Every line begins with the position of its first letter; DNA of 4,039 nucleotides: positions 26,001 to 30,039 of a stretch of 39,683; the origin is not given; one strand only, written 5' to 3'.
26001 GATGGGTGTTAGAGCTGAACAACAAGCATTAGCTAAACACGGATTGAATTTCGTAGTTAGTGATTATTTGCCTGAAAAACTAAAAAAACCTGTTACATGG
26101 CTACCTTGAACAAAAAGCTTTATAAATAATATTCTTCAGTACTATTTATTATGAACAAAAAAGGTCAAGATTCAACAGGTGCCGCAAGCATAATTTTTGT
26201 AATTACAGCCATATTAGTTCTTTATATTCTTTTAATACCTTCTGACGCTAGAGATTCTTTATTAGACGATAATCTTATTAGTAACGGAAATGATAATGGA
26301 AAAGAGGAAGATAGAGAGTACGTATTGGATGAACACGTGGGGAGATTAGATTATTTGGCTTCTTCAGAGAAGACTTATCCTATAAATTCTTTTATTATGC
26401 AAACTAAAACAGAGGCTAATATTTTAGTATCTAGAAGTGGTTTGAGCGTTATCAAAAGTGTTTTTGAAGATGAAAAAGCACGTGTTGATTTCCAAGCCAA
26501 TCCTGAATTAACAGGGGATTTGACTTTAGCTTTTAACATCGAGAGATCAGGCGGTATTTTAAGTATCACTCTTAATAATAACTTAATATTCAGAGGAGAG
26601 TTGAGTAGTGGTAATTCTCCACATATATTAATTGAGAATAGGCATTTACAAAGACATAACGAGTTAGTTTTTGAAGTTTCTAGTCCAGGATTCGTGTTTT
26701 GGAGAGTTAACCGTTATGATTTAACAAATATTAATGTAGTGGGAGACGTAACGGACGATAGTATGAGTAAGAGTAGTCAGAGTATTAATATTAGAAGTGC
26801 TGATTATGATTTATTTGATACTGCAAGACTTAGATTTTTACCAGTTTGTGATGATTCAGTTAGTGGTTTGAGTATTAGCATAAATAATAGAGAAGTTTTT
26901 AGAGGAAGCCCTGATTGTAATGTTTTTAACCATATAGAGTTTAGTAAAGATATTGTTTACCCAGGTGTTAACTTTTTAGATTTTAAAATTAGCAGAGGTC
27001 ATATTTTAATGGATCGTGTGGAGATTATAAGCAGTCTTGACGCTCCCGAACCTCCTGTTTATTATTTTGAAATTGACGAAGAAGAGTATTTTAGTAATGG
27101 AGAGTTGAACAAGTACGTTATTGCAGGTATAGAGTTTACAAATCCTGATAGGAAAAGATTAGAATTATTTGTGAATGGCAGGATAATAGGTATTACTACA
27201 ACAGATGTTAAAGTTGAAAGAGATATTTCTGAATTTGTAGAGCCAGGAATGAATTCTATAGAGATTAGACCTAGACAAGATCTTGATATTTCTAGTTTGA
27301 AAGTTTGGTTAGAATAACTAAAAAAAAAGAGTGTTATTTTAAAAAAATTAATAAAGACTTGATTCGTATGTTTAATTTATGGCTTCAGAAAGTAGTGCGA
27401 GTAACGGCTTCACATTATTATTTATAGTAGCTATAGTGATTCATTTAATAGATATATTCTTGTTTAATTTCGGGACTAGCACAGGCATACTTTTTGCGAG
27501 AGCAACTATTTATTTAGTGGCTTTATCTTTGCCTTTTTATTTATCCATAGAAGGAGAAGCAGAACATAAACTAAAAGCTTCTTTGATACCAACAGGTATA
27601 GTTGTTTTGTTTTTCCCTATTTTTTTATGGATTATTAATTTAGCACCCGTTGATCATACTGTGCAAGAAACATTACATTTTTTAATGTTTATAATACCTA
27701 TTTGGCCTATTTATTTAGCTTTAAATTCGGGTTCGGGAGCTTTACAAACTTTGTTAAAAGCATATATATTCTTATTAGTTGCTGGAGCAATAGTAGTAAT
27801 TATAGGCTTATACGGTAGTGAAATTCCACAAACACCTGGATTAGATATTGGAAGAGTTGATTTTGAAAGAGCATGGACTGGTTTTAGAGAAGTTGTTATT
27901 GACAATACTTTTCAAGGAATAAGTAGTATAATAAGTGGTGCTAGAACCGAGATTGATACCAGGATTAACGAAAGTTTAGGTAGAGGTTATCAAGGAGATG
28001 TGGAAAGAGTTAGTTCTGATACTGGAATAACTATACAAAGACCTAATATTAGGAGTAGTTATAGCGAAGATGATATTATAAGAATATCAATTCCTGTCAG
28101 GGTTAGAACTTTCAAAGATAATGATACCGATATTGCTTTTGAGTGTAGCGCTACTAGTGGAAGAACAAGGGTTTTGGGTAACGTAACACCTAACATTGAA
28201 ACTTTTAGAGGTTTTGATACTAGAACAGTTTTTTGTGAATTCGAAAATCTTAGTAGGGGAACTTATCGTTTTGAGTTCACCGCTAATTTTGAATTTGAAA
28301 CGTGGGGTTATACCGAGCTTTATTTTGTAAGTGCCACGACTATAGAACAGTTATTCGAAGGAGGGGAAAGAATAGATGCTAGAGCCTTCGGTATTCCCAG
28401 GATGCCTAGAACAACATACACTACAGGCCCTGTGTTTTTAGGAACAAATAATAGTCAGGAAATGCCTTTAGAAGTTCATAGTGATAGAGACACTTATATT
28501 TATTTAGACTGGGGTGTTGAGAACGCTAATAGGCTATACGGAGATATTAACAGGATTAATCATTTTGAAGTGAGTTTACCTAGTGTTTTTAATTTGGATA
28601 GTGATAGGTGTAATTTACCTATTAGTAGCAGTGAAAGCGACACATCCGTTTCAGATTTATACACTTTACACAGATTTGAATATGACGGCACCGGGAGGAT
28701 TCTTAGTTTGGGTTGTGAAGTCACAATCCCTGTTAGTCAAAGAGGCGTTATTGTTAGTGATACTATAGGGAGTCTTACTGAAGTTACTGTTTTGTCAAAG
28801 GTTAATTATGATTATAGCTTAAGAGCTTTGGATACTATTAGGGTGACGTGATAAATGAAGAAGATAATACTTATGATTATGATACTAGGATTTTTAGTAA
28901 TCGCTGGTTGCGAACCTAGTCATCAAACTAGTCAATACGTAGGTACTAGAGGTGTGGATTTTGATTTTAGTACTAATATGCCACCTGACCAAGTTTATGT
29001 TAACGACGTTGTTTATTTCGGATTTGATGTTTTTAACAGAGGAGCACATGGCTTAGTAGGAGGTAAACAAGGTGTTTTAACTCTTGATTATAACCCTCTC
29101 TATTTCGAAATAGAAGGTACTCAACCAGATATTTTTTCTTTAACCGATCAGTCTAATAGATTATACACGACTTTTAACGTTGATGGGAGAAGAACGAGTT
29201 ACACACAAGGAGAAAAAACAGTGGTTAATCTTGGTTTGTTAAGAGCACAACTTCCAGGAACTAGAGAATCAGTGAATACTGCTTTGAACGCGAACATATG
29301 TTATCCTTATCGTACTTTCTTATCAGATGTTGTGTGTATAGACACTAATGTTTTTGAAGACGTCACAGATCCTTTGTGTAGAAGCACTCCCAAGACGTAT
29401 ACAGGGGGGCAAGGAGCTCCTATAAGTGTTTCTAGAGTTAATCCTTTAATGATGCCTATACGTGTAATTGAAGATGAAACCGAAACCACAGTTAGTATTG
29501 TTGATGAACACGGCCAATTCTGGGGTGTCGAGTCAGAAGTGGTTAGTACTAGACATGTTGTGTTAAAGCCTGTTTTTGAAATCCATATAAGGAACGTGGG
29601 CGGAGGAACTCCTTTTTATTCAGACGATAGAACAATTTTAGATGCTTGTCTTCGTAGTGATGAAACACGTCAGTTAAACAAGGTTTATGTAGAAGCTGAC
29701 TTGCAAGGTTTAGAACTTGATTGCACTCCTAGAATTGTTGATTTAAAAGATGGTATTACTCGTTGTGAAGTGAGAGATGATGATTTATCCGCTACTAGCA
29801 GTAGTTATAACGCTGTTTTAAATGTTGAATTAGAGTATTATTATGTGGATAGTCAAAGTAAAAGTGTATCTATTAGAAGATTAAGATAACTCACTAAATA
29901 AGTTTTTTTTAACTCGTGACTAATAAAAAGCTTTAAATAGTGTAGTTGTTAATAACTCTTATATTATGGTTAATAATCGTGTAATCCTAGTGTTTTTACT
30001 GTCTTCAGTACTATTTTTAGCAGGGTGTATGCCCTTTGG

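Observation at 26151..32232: Five-gene module of exported, family-less proteins: candidate undescribed cell-surface assembly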

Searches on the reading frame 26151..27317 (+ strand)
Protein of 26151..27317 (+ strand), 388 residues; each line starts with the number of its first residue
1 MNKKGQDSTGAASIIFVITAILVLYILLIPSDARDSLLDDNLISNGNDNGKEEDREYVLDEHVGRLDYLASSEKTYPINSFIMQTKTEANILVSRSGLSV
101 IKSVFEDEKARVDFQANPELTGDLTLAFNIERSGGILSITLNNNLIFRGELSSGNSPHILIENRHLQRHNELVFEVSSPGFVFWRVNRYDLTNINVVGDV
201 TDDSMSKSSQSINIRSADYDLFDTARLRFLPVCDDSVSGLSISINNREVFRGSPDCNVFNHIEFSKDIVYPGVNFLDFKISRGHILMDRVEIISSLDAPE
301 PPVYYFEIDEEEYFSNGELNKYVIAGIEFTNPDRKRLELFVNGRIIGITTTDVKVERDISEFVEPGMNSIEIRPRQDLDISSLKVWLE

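Call 3: search_protein_families(library=pfam, proteins=[window:26151-27317:+], max_evalue=1)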
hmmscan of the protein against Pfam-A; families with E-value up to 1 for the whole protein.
window:26151-27317:+ (388 aa): 0 families

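Call 4: search_protein_families(library=ncbifam, proteins=[window:26151-27317:+], max_evalue=1)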
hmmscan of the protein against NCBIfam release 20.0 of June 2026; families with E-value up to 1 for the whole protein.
window:26151-27317:+ (388 aa): 1 family
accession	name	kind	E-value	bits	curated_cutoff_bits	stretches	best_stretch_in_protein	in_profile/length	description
NF033768.1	myxo_SS_tail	domain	0.13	12.4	40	1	114-144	25-55/92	AgmX/PglI C-terminal domain-containing protein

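Call 30: search_solved_structures(query=A1, max_evalue=10)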
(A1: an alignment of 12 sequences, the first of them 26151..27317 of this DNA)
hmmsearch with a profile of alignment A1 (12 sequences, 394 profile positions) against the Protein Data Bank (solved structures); distinct sequences matched with E-value up to 10: 11.
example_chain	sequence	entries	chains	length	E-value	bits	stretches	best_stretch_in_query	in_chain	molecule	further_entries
1ts5_A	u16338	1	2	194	0.15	13.9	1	110-163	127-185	TOXIC SHOCK SYNDROME TOXIN-1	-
3tss_A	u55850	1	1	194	0.2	13.4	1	110-163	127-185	TOXIC SHOCK SYNDROME TOXIN-1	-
1qil_A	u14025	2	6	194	0.43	12.4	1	110-163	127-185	TOXIC SHOCK SYNDROME TOXIN-1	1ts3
2ij0_A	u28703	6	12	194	0.47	12.3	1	110-163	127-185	Toxic shock syndrome toxin-1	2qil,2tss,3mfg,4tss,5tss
4ohj_A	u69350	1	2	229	0.47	12.3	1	110-163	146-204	Toxic shock syndrome toxin-1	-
5y7l_A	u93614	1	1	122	0.48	12.2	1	204-252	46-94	Calcium-activated potassium channel subunit beta-4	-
1ts4_A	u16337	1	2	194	0.71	11.7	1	110-163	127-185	TOXIC SHOCK SYNDROME TOXIN-1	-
1ts2_A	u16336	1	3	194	0.79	11.5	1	110-163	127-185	TOXIC SHOCK SYNDROME TOXIN-1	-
1aw7_A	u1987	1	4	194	0.87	11.4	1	110-163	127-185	TOXIC SHOCK SYNDROME TOXIN-1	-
6v22_E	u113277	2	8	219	1.3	10.8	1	204-252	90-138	Calcium-activated potassium channel subunit beta-4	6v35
9czh_E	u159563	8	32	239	1.5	10.6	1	204-252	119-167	Large-conductance Ca2+-activated K+ channel beta2 subunit,Calcium-activated potassium chan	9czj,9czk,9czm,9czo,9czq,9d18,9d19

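Call 46: search_protein_representatives(protein=window:26151-27317:+)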
Query: 388 residues. Proteins with E-value up to 0.001 (for the whole library): 688; up to 1e-10: 504; up to 1e-30: 278. The best 150 are listed.
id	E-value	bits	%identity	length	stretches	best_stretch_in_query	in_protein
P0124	8.7e-172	587.7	68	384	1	1-388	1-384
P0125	2.8e-102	359.0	45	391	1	2-387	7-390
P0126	9.8e-100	350.6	45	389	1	3-387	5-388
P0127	1.1e-94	334.0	42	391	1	3-384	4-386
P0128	5.9e-94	331.6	43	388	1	3-387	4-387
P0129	3.7e-93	328.9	45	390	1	1-387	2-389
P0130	9.1e-90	317.8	41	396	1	2-387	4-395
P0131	1.4e-78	281.0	38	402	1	3-385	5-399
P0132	2.3e-78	280.2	41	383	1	3-387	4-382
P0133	1.3e-77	277.8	37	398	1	1-387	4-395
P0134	3.9e-75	269.7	37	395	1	2-385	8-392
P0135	6.1e-71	255.9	35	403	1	2-385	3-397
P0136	1.6e-69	251.2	39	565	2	2-316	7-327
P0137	2.8e-68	247.1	36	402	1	2-385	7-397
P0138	6.4e-65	236.0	35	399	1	3-385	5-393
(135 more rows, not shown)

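Call 53: search_protein_families(library=pfam, alignment_id=A7, max_evalue=0.01)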
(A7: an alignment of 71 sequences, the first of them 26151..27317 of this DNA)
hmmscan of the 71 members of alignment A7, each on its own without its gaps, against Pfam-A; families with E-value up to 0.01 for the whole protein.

A. member 1, window:26151-27317:+ (388 aa): 0 families

B. families by the number of members that match (of 71 scanned): 10 families
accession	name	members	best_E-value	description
PF02837.24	Glyco_hydro_2_N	5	0.0011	Glycosyl hydrolases family 2, sugar binding domain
PF13364.12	BetaGal_ABD2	3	9.1e-05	Beta-galactosidase second all-beta domain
PF14683.12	CBM-like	2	0.0016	Polysaccharide lyase family 4, domain III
PF16990.11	CBM_35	1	0.0011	Carbohydrate binding module (family 35)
PF08531.16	Bac_rhamnosid_N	1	0.0012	Alpha-L-rhamnosidase N-terminal domain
PF09643.15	YopX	1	0.0014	YopX protein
PF10262.15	Rdx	1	0.0033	Rdx family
PF25203.1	DAAF9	1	0.0048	DAAF9 domain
PF20424.3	PilZN3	1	0.007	PilZN3 domain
PF16351.10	DUF4979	1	0.0075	Domain of unknown function (DUF4979)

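Call 56: predict_structure(alignment_id=A7)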
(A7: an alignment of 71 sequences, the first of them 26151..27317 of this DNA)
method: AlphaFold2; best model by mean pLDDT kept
length: 388 residues; sequences in the alignment: 71
mean_pLDDT: 92.8   pTM: 0.75
mean pLDDT of the five models: 92.8, 92.0, 91.9, 91.0, 91.0
residues with pLDDT >= 90: 329; 70-90: 30; 50-70: 16; < 50: 13
segments of 3 or more residues with pLDDT < 50: 40-50
pLDDT, mean of each block of 10 residues (from residue 1): 54 85 89 68 44 83 96 98 97 98 97 97 98 98 98 98 97 97 94 98 98 96 97 96 98 98 98 98 98 96 97 83 97 98 98 98 97 98 97
secondary structure, 60 per line:
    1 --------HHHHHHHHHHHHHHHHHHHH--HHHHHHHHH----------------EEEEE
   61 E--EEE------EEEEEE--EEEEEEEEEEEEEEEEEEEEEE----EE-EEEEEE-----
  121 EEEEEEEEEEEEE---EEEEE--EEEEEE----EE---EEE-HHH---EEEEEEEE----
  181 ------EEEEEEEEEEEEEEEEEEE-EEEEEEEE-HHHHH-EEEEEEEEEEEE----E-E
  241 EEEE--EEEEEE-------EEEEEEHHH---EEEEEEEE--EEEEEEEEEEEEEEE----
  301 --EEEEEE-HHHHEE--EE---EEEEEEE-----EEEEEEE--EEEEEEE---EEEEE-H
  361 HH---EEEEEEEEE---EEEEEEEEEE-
elements in order: H9-28 H31-39 E56-61 E64-66 E73-78 E81-102 E110-115 E121-133 E137-141 E144-149 E159-161 E169-176 E187-205 E207-214 H216-220 E222-233 E240-244 E247-252 E260-265 E272-279 E282-296 E303-308 H310-313 E323-329 E335-341 E344-350 E354-358 E366-374 E378-387

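Call 58: fold_search(model_id=the predicted structure, library=pdb)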
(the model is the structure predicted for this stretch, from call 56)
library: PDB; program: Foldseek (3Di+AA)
matches with E <= 10: 1495; with E <= 0.001: 42
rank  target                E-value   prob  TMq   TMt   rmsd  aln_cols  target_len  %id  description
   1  8qqh_BBB              4.3e-08  1.00  0.18  0.08  38.4       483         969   11  Structure of beta-galactosidase from Desulfurococcus amyloliticus (released 2024-08-14)
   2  5x7o_A                7.1e-08  1.00  0.18  0.07  35.5       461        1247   11  Crystal structure of Paenibacillus sp. 598K alpha-1,6-glucosyltransferase (released 2017-07-26)
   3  8qqh_AAA              7.5e-08  1.00  0.18  0.08  38.1       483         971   12  Structure of beta-galactosidase from Desulfurococcus amyloliticus (released 2024-08-14)
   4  4w8j                  3.1e-06  1.00  0.16  0.07  26.0       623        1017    7  Structure of the full-length insecticidal protein Cry1Ac reveals intriguing details of toxin packaging into in vivo form (released 2014-09-17)
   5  9fmt_B                1.2e-05  1.00  0.25  0.16  33.4       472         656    8  Cryo-EM structure of the BcsB hexameric crown from the E. coli cellulose secretion macrocomplex (released 2024-10-16)
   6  2e26_A                1.2e-05  1.00  0.18  0.11  26.4       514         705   10  Crystal structure of two repeat fragment of reelin (released 2007-05-22)
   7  6eon                  1.2e-05  0.99  0.17  0.10  32.7       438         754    9  Galactanase BT0290 (released 2017-11-29)
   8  7l2z_E                1.8e-05  1.00  0.24  0.15  35.1       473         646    7  Bacterial cellulose synthase BcsB hexamer (released 2021-03-24)
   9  9fmt_D                1.9e-05  1.00  0.23  0.14  20.6       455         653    7  Cryo-EM structure of the BcsB hexameric crown from the E. coli cellulose secretion macrocomplex (released 2024-10-16)
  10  9fmt_A                2.3e-05  1.00  0.21  0.14  20.3       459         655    7  Cryo-EM structure of the BcsB hexameric crown from the E. coli cellulose secretion macrocomplex (released 2024-10-16)
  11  6yg8_A                2.3e-05  1.00  0.24  0.15  34.3       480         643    7  Cryo-EM structure of a BcsB pentamer in the context of an assembled Bcs macrocomplex (released 2021-02-24)
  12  9fmt_C                2.3e-05  1.00  0.21  0.15  33.8       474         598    8  Cryo-EM structure of the BcsB hexameric crown from the E. coli cellulose secretion macrocomplex (released 2024-10-16)
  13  8h3u_A                2.4e-05  0.98  0.16  0.11  25.1       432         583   11  Inhibitor-bound EP, polyA model (released 2022-11-23)
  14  7l2z_D                2.6e-05  1.00  0.24  0.15  33.8       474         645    8  Bacterial cellulose synthase BcsB hexamer (released 2021-03-24)
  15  9fmt_F                3.0e-05  1.00  0.23  0.14  30.5       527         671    8  Cryo-EM structure of the BcsB hexameric crown from the E. coli cellulose secretion macrocomplex (released 2024-10-16)
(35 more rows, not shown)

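Call 70: find_related_loci(query=A1, collection=metagenome_contigs, flank=10000)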
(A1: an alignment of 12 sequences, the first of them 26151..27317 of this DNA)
Query A1 (388 aa) in metagenome_contigs; peptide patterns used: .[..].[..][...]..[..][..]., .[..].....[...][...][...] (x = any residue, [..] = any of these).
98 stretches matched a pattern; 5 encode a relative of the query (tblastn E <= 1e-3); 5 distinct loci.
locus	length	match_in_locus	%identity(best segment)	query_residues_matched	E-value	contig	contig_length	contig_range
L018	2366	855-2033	37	1-388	6e-89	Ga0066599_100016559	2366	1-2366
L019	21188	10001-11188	38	2-385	1e-82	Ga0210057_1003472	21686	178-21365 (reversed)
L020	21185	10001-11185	37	2-385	1e-81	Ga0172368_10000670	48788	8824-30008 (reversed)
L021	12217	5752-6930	37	1-388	9e-77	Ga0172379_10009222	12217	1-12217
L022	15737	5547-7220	38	3-387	7e-71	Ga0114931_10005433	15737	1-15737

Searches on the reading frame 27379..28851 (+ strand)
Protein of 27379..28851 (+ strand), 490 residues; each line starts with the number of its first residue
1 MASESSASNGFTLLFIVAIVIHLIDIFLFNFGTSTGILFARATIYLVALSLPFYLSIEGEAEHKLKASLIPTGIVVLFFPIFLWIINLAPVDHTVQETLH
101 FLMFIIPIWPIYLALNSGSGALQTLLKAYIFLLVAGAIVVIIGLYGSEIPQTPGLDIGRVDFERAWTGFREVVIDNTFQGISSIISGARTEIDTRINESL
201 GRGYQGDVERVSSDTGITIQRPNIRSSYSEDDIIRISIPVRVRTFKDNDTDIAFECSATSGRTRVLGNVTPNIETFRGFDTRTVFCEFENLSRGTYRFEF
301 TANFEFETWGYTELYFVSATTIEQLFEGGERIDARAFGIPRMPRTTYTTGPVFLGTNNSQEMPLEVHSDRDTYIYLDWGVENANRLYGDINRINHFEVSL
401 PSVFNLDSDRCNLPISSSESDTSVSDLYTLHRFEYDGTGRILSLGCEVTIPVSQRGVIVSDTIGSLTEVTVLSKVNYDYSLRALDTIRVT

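Call 3: search_protein_families(library=pfam, proteins=[window:27379-28851:+], max_evalue=1)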
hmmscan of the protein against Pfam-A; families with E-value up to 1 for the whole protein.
window:27379-28851:+ (490 aa): 0 families

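Call 4: search_protein_families(library=ncbifam, proteins=[window:27379-28851:+], max_evalue=1)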
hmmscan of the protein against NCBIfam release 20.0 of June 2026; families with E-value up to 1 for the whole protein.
window:27379-28851:+ (490 aa): 0 families

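Call 10: find_homologous_proteins(query=window:27379-28851:+)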
Query window:27379-28851:+ (490 aa): 2 proteins with E <= 0.001 among 8000 candidates.
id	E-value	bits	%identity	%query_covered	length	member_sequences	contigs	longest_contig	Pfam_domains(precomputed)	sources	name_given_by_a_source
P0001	0.0e+0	1091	100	100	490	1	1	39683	-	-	-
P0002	4.5e-221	753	66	100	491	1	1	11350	-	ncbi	-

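Call 27: find_homologous_proteins(query=A2, max_evalue=0.001)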
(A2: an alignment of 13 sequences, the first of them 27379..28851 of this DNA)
Query A2 (13 sequences) (490 aa, profile of the alignment): 3 proteins with E <= 0.001 among 8000 candidates.
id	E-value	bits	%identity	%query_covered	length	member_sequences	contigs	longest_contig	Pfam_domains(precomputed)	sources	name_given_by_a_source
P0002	3.4e-180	619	66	100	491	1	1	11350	-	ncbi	-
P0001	4.8e-174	598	100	100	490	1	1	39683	-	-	-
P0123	1.2e-34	138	21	65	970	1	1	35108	-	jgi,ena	-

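Call 31: search_solved_structures(query=A2, max_evalue=10)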
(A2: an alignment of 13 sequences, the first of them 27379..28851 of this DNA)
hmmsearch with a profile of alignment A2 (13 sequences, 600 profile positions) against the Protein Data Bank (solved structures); distinct sequences matched with E-value up to 10: 7.
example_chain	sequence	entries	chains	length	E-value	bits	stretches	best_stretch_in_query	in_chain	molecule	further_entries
7cu3_B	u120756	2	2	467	0.86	11.1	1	34-80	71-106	Transmembrane protein FAM155A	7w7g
8hdu_A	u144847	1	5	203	2.1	9.8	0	224-274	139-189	De novo design cavitated protein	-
9nw3_6A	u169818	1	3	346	3.5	9.1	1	15-121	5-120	Cation channel family protein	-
7v4t_C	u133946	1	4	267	5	8.6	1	27-78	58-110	Capsid protein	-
7fd2_C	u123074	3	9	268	5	8.6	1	27-78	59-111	capsid protein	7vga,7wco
8p94_I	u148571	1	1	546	7.6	8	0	249-309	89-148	Src substrate cortactin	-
4fe8_A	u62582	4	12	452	8.3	7.9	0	12-84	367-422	Maltose-binding periplasmic protein,Huntingtin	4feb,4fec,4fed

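Call 33: find_encoding_contigs(protein=P0123, flank=10000, max_places=3)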
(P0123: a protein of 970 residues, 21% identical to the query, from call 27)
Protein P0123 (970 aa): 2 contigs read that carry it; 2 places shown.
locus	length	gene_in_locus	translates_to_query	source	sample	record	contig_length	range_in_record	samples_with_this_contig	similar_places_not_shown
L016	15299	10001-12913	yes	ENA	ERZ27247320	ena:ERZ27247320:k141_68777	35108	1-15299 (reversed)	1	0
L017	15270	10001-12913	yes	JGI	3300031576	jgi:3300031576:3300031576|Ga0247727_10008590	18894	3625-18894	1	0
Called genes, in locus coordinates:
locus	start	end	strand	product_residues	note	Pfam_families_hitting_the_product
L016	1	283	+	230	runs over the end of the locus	PF01963:TraB_PrgY_gumN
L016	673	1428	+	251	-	-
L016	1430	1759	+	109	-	-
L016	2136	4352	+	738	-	PF00270:DEAD, PF04851:ResIII, PF21210:RNA_helicase_helical, PF00271:Helicase_C, PF22590:Cas3-like_C_2 (weak), PF02732:ERCC4, PF12826:HHH_2, PF14520:HHH_5, +1 more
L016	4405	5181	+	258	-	PF00795:CN_hydrolase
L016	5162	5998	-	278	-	PF01435:Peptidase_M48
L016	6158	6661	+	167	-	-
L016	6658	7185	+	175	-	PF25023:TEN_YD-shell (weak)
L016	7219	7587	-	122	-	PF01751:Toprim (faint)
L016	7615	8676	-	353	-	PF26356:Pelota_N, PF03464:eRF1_2, PF03465:eRF1_3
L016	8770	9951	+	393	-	-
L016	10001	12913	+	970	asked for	-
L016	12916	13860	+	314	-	-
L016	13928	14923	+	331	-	-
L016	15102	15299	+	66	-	?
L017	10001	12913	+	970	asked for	-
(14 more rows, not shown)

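Call 55: search_protein_families(library=pfam, alignment_id=A2, max_evalue=0.01)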
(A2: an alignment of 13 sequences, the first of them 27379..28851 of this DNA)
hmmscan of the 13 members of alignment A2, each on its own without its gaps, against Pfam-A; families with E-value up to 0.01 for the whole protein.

A. member 1, window:27379-28851:+ (490 aa): 0 families

B. families by the number of members that match (of 13 scanned): 4 families
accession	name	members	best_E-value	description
PF25433.1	DUF7895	1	9.3e-07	Domain of unknown function (DUF7895)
PF02993.19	MCPVI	1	0.0042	Minor capsid protein VI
PF01442.23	Apolipoprotein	1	0.007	Apolipoprotein A1/A4/E domain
PF18917.5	LiaI-LiaF-like_TM1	1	0.0094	LiaI-LiaF-like transmembrane region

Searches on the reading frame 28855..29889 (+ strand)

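Call 3: search_protein_families(library=pfam, proteins=[window:28855-29889:+], max_evalue=1)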
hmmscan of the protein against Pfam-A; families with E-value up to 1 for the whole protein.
window:28855-29889:+ (344 aa): 0 families

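Call 4: search_protein_families(library=ncbifam, proteins=[window:28855-29889:+], max_evalue=1)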
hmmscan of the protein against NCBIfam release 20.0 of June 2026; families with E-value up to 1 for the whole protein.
window:28855-29889:+ (344 aa): 1 family
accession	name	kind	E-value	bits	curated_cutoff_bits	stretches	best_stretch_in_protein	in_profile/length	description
NF033894.1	Eex_IncN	subfamily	0.045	13.7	33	1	2-28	1-28/65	EexN family lipoprotein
